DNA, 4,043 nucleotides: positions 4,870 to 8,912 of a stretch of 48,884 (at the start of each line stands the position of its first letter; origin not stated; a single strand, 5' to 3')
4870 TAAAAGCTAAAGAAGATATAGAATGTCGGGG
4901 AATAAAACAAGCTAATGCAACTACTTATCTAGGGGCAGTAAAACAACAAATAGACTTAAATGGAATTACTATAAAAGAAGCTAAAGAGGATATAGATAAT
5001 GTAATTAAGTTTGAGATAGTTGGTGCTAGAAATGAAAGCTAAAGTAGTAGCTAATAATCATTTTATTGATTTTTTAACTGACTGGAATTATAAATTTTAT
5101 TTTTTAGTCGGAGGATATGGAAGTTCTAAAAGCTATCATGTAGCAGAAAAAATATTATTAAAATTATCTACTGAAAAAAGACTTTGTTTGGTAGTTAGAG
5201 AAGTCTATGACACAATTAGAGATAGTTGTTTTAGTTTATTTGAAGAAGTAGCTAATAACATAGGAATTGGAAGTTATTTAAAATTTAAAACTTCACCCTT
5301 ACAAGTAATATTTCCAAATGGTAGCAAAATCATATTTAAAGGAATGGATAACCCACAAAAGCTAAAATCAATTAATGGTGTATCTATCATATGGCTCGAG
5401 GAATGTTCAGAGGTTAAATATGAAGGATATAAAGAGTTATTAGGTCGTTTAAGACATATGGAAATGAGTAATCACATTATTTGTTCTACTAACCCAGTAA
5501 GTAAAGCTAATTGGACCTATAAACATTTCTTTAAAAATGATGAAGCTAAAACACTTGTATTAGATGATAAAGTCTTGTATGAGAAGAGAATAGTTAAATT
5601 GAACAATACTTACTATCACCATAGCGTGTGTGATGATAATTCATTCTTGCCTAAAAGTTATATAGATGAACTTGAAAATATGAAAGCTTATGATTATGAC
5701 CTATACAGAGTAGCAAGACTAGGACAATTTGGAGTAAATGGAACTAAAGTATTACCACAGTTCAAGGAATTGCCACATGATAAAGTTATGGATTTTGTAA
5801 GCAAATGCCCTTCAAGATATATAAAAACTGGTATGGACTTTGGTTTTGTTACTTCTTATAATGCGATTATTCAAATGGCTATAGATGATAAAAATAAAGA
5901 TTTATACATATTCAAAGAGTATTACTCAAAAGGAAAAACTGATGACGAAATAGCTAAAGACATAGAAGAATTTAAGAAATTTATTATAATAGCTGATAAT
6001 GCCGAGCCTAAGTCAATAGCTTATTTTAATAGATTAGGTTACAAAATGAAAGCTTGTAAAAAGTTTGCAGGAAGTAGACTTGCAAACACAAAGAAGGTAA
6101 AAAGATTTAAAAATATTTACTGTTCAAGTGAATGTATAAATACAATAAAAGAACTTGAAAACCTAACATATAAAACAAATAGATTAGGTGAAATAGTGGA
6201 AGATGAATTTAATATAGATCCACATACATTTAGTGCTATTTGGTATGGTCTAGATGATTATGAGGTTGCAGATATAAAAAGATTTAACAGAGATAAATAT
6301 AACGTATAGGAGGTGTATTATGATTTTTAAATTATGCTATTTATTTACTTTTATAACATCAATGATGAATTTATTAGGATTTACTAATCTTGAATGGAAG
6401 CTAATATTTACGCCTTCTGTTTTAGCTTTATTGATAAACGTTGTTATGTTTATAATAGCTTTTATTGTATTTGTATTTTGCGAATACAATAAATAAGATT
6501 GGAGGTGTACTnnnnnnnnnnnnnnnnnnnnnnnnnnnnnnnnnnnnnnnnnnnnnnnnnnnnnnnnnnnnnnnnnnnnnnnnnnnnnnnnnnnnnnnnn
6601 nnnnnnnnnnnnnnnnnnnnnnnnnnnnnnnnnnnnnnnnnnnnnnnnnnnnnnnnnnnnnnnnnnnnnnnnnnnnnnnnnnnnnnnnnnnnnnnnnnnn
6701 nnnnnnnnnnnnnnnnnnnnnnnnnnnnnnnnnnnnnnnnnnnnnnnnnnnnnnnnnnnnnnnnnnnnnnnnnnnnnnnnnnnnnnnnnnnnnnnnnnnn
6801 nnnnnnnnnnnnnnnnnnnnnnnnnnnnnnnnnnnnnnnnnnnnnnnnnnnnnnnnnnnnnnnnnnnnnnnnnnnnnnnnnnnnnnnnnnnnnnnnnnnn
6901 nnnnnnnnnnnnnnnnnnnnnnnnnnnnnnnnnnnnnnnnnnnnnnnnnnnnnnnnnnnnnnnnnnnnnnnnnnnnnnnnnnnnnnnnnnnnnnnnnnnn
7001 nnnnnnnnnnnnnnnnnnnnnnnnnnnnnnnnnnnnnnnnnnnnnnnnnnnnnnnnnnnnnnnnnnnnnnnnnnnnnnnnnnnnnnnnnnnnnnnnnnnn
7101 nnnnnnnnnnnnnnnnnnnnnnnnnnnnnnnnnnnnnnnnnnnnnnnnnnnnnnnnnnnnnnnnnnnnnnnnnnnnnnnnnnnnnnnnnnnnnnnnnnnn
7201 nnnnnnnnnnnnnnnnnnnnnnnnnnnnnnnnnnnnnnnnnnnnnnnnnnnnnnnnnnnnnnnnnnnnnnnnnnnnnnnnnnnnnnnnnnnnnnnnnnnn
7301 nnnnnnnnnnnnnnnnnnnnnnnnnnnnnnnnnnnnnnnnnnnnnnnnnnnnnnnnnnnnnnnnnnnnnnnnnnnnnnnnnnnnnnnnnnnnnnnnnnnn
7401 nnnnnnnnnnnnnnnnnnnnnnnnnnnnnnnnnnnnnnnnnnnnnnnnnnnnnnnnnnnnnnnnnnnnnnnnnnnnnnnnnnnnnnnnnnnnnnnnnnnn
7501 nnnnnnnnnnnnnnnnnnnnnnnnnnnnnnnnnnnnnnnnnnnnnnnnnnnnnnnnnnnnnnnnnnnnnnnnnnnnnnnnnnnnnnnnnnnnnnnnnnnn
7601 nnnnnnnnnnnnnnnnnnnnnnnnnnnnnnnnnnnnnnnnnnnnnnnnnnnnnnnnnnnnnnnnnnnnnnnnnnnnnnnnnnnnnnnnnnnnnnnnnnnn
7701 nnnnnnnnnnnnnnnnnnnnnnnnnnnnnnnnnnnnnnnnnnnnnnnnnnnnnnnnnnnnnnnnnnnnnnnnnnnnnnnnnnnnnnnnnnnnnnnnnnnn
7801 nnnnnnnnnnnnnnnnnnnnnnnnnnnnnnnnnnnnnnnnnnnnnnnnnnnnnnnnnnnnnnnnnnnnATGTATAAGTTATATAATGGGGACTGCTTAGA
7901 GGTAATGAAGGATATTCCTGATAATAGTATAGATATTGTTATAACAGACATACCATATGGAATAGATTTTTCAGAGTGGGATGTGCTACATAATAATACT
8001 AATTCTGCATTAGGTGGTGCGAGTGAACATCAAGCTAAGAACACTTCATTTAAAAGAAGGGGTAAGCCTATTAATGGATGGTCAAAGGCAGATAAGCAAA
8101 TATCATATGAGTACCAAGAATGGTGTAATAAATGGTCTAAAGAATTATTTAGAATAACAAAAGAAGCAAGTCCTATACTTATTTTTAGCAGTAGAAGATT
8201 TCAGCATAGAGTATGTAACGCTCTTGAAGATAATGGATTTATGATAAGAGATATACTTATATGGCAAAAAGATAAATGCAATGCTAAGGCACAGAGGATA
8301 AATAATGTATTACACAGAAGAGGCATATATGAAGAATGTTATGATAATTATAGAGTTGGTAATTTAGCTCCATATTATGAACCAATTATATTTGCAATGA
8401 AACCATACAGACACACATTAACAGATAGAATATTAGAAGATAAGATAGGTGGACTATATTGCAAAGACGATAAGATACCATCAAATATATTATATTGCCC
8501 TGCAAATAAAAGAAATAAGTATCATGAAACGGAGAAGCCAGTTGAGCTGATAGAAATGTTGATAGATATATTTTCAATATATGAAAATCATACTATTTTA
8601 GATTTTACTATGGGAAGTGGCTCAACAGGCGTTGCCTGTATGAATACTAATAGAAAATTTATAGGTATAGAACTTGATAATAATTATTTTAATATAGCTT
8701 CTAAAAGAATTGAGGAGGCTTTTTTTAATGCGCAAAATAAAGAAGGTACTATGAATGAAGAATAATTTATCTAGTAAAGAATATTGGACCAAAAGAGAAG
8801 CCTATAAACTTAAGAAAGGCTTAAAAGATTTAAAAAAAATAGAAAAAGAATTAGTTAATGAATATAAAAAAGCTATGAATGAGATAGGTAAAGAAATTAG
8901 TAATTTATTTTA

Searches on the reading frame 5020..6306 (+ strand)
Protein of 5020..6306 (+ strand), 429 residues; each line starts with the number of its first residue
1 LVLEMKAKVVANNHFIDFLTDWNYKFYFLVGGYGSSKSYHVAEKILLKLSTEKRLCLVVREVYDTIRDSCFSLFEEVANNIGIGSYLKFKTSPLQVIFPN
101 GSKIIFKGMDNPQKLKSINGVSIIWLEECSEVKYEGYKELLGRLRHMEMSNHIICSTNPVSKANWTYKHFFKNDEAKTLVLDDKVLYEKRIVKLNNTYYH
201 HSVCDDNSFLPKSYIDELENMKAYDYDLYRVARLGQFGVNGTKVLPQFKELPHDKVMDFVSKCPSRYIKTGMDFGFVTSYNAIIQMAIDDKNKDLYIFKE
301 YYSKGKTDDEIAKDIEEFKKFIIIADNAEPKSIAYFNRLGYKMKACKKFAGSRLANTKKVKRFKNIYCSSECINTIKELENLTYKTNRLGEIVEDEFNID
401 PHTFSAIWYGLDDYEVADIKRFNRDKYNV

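Call 15: search_protein_families(library=pfam, proteins=[window:5020-6306:+], max_evalue=0.01)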
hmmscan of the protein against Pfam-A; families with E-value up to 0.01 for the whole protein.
window:5020-6306:+ (429 aa): 3 families
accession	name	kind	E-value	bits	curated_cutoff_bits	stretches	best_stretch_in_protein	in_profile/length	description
PF04466.19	Terminase_3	-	3.5e-69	232.8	23.2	1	25-236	3-201/201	Phage terminase large subunit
PF17288.8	Terminase_3C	-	2.9e-30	106.1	26.7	1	273-413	1-155/155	Terminase RNAseH like domain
PF03237.21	Terminase_6N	-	2.8e-11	43.9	22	1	90-249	62-212/215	Terminase large subunit, T4likevirus-type, N-terminal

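Call 16: search_protein_families(library=phrogs, proteins=[window:5020-6306:+], max_evalue=0.001)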
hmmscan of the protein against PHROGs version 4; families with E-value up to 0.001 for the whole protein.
window:5020-6306:+ (429 aa): 7 families
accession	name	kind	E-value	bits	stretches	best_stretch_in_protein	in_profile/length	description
phrog_2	-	head and packaging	2.1e-51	176.6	1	17-421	275-600/807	terminase large subunit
phrog_3717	-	head and packaging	1.4e-48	166.8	1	23-287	22-271/277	terminase large subunit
phrog_5653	-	head and packaging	2e-23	84.1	1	261-427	24-193/199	terminase large subunit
phrog_6672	-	head and packaging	1.7e-19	70.8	1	291-421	3-136/145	terminase large subunit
phrog_979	-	head and packaging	1.1e-14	55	1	18-159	161-304/642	terminase large subunit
phrog_8711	-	head and packaging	4.1e-05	24.6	1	18-86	17-88/89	terminase large subunit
phrog_22023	-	unknown function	0.0001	23.6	1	167-304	23-149/153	-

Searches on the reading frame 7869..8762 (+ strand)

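Call 15: search_protein_families(library=pfam, proteins=[window:7869-8762:+], max_evalue=0.01)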
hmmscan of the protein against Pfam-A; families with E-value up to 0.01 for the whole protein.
window:7869-8762:+ (298 aa): 2 families
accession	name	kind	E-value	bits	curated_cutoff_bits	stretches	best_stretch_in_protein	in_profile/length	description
PF01555.25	N6_N4_Mtase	-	6.3e-36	124.8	26.7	1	21-278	1-220/221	DNA methylase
PF02384.22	N6_Mtase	-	0.0085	15.9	20.4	0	4-61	109-165/311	N-6 DNA Methylase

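Call 16: search_protein_families(library=phrogs, proteins=[window:7869-8762:+], max_evalue=0.001)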
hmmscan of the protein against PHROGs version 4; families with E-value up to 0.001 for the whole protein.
window:7869-8762:+ (298 aa): 13 families
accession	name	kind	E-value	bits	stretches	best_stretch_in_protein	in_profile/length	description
phrog_67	-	other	2e-63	216.6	1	1-289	123-351/743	DNA methyltransferase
phrog_18293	-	other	2e-28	99.8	1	201-288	28-114/119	methyltransferase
phrog_498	-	other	4.8e-27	95.7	1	14-288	216-427/633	DNA methyltransferase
phrog_6025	-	other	1.3e-21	78.1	2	2-39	12-50/192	DNA methyltransferase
phrog_3008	-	other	3.9e-21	76.4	1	210-288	141-218/244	DNA methyltransferase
phrog_8769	-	other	5.6e-19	68.8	1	240-284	12-56/71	methyltransferase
phrog_23148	-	unknown function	2.1e-14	54.9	1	216-287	82-152/165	-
phrog_12862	-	unknown function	2.9e-12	47.7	1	2-42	3-43/149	-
phrog_6952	-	other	3e-12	47.8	1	218-283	113-177/181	DNA methyltransferase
phrog_23085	-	unknown function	9.6e-09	36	1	215-284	40-108/138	-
phrog_23224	-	other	9.9e-07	29.4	0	1-48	67-112/305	DNA methyltransferase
phrog_6380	-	other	4.2e-05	23.7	0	213-274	14-75/382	DNA methyltransferase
phrog_18146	-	other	0.00044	20.3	0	224-271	54-101/452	DNA methyltransferase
